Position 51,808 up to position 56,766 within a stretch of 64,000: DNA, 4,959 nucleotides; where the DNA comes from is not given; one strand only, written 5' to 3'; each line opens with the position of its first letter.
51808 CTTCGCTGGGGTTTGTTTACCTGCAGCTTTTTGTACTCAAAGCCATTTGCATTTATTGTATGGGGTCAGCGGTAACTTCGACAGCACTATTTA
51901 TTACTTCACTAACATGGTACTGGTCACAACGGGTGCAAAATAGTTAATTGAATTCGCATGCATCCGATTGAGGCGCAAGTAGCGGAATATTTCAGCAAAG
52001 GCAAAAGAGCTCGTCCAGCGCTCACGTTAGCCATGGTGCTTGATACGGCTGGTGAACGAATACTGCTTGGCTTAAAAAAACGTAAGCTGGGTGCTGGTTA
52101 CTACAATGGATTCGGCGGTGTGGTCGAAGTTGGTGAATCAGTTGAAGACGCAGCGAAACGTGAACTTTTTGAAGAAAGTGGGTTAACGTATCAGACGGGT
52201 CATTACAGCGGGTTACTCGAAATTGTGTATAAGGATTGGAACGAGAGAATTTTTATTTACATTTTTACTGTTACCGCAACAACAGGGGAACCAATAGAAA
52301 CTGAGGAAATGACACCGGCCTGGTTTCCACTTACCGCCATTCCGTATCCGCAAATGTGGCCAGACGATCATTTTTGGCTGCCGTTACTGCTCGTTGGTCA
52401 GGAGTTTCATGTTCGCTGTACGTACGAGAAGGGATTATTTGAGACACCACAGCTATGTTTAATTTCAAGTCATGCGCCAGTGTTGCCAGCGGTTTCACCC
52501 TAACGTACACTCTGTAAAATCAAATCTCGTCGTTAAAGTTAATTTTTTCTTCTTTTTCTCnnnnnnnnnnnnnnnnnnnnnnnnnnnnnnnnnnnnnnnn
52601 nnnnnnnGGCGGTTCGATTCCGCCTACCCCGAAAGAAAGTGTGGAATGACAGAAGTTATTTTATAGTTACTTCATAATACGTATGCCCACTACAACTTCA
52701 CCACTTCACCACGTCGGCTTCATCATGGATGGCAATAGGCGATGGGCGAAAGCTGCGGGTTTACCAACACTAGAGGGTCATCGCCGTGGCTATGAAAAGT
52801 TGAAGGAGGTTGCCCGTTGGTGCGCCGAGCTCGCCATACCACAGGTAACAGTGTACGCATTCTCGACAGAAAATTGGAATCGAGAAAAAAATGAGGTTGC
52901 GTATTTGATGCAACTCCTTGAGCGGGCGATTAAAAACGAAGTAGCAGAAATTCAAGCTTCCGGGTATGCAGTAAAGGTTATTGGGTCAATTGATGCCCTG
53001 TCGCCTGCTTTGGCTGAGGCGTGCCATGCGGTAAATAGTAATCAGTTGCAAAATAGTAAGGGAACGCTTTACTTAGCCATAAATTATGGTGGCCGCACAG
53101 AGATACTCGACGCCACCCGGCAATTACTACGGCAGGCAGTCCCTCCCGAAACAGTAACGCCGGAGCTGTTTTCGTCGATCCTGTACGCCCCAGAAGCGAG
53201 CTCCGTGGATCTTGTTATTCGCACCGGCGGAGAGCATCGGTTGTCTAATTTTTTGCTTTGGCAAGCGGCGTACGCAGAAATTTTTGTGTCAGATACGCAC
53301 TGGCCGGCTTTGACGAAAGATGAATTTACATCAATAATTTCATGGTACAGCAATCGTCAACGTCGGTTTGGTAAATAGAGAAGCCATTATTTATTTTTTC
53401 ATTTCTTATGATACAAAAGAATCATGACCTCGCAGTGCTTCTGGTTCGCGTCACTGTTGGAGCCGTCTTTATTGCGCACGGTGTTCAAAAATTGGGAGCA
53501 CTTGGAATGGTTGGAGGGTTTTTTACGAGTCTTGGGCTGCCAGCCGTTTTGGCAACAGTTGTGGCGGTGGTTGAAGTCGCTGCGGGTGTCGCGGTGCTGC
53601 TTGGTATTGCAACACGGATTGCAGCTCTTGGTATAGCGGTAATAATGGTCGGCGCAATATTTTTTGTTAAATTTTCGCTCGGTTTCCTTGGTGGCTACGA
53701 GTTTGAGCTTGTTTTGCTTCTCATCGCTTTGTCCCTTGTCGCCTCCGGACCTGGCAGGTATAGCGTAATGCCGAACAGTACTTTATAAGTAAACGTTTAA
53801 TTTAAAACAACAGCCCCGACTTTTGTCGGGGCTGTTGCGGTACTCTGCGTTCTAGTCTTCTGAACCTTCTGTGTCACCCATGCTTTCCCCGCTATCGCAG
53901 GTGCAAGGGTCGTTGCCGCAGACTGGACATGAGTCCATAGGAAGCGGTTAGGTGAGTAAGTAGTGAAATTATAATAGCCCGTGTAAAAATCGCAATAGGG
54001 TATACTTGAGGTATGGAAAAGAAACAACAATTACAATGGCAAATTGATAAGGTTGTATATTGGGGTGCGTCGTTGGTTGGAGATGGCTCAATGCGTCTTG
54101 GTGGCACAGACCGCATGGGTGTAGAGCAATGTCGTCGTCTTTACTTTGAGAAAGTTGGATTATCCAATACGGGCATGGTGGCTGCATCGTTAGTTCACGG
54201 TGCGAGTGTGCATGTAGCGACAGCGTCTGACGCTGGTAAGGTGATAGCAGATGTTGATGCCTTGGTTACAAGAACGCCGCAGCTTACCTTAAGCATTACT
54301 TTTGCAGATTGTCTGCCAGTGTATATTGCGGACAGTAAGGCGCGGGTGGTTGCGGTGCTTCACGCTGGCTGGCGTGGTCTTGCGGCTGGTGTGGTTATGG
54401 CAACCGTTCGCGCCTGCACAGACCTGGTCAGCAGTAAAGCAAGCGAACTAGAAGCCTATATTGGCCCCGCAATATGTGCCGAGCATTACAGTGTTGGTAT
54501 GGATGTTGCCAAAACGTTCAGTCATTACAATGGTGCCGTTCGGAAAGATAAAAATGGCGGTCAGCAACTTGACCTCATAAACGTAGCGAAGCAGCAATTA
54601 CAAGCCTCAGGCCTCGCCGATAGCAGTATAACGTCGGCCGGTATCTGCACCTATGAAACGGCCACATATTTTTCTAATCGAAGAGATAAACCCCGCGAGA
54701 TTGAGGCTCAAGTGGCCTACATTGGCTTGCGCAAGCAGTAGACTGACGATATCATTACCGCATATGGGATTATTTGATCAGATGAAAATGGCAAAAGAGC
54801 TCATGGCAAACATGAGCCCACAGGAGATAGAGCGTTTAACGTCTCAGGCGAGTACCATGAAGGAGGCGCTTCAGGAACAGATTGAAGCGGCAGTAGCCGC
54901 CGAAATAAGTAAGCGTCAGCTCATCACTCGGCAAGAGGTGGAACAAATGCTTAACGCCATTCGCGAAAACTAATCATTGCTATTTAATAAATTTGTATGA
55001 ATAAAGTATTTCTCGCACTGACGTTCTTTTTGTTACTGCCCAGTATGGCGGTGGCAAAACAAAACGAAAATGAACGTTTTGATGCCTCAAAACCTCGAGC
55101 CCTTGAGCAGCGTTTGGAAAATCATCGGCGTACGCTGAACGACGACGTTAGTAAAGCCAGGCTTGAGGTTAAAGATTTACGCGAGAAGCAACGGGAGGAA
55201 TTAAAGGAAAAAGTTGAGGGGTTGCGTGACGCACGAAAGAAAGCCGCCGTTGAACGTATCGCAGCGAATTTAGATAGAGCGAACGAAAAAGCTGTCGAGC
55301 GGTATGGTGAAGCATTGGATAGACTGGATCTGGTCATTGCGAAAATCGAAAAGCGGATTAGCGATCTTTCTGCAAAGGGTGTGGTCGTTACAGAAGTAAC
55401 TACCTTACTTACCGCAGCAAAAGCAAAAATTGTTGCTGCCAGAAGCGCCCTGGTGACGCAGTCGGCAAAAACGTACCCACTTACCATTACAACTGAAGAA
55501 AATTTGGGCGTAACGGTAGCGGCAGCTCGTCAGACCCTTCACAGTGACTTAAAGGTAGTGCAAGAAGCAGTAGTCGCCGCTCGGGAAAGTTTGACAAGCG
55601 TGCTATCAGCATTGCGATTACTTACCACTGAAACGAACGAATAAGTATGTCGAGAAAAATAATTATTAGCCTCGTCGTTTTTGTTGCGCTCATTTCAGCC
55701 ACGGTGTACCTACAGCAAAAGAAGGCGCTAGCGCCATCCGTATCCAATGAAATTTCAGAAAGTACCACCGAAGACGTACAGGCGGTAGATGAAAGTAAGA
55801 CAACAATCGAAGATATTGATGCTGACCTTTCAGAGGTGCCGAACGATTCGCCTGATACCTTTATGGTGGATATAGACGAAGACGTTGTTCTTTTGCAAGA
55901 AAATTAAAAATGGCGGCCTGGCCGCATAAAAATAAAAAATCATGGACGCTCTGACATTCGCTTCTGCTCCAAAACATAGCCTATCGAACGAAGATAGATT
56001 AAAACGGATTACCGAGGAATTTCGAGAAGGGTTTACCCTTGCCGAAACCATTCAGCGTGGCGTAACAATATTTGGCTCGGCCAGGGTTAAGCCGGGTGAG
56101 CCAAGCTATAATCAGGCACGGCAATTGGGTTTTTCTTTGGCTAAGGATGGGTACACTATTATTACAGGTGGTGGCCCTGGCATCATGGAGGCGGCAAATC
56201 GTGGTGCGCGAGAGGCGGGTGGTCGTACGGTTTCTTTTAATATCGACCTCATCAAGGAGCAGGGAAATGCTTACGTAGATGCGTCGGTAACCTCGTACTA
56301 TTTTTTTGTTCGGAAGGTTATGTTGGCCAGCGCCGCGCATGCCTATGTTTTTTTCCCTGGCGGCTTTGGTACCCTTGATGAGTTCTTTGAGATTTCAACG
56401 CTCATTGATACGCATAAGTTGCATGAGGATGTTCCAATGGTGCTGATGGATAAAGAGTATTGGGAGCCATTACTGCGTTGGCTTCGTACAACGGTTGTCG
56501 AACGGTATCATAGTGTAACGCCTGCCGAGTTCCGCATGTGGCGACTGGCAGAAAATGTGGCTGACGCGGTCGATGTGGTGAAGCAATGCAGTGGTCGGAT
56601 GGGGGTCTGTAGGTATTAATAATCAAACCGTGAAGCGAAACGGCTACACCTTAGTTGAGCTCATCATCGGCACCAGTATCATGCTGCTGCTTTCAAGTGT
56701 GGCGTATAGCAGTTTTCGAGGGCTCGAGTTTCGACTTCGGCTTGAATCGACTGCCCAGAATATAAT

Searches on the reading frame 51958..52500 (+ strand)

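Call 39: search_protein_families(library=pfam, proteins=[window:51958-52500:+], max_evalue=0.00001)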
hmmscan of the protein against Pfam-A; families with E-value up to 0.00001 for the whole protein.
window:51958-52500:+ (181 aa): 1 family
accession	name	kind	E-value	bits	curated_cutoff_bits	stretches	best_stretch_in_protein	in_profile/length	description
PF00293.34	NUDIX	-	2.1e-14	54.1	21.1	1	25-138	8-128/134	NUDIX domain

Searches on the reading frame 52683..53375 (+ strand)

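Call 39: search_protein_families(library=pfam, proteins=[window:52683-53375:+], max_evalue=0.00001)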
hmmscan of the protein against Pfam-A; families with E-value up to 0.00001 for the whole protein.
window:52683-53375:+ (231 aa): 1 family
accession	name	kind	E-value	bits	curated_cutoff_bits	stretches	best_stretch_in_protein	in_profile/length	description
PF01255.24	Prenyltransf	-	9e-77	258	27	1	14-230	1-219/219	Putative undecaprenyl diphosphate synthase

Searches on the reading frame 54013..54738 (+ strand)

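Call 40: search_protein_families(library=pfam, proteins=[window:54013-54738:+], max_evalue=0.00001)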
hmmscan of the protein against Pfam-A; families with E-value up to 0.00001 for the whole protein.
window:54013-54738:+ (242 aa): 1 family
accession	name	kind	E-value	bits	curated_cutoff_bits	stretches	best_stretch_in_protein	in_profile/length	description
PF02578.20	Cu-oxidase_4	-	1.6e-53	182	22.9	1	33-226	24-227/238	Multi-copper polyphenol oxidoreductase laccase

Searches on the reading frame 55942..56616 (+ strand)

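Call 40: search_protein_families(library=pfam, proteins=[window:55942-56616:+], max_evalue=0.00001)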
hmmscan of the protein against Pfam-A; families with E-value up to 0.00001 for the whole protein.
window:55942-56616:+ (225 aa): 2 families
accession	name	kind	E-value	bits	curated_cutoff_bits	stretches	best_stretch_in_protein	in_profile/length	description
PF03641.19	Lysine_decarbox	-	1.6e-28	99.9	27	1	82-211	1-129/131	Possible lysine decarboxylase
PF18306.6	LDcluster4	-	9.6e-19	67.9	26.3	1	41-148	4-110/151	SLOG cluster4 family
